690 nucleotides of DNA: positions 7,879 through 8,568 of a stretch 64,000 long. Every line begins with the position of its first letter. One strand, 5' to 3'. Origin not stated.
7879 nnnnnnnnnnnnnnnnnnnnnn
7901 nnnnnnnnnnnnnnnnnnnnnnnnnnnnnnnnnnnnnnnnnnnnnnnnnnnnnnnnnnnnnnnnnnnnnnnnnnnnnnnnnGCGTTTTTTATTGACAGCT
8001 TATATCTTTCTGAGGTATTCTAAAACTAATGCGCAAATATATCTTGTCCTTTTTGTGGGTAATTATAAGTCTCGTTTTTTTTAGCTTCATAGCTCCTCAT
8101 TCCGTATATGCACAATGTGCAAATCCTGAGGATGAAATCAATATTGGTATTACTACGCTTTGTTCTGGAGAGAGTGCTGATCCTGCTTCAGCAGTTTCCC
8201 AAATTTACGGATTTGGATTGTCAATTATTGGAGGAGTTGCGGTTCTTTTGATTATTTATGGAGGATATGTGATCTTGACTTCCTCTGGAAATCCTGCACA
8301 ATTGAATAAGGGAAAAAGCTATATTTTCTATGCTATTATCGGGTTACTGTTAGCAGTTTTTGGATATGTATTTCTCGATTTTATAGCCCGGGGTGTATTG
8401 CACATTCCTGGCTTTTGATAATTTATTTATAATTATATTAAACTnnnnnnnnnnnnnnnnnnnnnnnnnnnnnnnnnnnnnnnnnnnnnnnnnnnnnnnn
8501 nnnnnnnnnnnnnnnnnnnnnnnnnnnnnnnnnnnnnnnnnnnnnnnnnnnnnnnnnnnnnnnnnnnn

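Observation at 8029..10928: VirB2/TrbC-like mini-protein followed by a VirB6/TrbL-topology membrane protein, with no other type IV secretion genes in the window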

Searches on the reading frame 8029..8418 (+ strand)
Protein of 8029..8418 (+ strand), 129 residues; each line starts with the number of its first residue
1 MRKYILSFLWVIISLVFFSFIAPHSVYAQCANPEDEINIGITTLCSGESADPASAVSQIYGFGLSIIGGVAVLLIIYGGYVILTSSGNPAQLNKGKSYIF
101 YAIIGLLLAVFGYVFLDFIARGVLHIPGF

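Call 4: search_protein_families(library=pfam, proteins=[window:8029-8418:+], max_evalue=1)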
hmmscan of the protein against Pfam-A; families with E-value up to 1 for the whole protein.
window:8029-8418:+ (129 aa): 4 families
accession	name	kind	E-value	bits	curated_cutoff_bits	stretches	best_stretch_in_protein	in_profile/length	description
PF18895.5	T4SS_pilin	-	6e-08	33.1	26.6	1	58-115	11-67/71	Type IV secretion system pilin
PF04956.18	TrbC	-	0.0032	18.1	27.9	1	3-114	5-93/98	TrbC/VIRB2 pilin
PF19607.4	DUF6112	-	0.025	14.8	25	1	54-119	14-81/88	Family of unknown function (DUF6112)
PF12911.12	OppC_N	-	0.79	10.1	23.9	1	9-25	20-36/53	N-terminal TM domain of oligopeptide transport permease C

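Call 5: search_protein_families(library=ncbifam, proteins=[window:8029-8418:+], max_evalue=1)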
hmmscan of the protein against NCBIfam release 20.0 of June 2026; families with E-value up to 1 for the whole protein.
window:8029-8418:+ (129 aa): 1 family
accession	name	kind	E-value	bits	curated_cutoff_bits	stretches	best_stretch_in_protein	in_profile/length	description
NF045849.1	ICE_MMCAP2_0565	equivalog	0.00011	21.8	40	1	58-118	15-75/80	Mbov_0395 family pilin-like conjugal transfer protein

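Call 84: list_cluster_members(proteins=[P0001, window:8029-8418:+])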
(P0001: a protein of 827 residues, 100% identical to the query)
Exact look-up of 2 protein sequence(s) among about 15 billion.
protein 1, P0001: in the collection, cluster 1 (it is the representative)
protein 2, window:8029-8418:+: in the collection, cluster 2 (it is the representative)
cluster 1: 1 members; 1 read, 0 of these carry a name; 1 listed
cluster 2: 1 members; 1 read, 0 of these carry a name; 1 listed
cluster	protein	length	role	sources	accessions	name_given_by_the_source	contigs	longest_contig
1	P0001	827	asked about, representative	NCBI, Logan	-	-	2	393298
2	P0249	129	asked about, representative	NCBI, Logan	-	-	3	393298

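Call 96: search_protein_families(library=padloc, proteins=[window:8029-8418:+], max_evalue=0.001)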
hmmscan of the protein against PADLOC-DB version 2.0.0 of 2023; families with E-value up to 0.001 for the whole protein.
window:8029-8418:+ (129 aa): 0 families
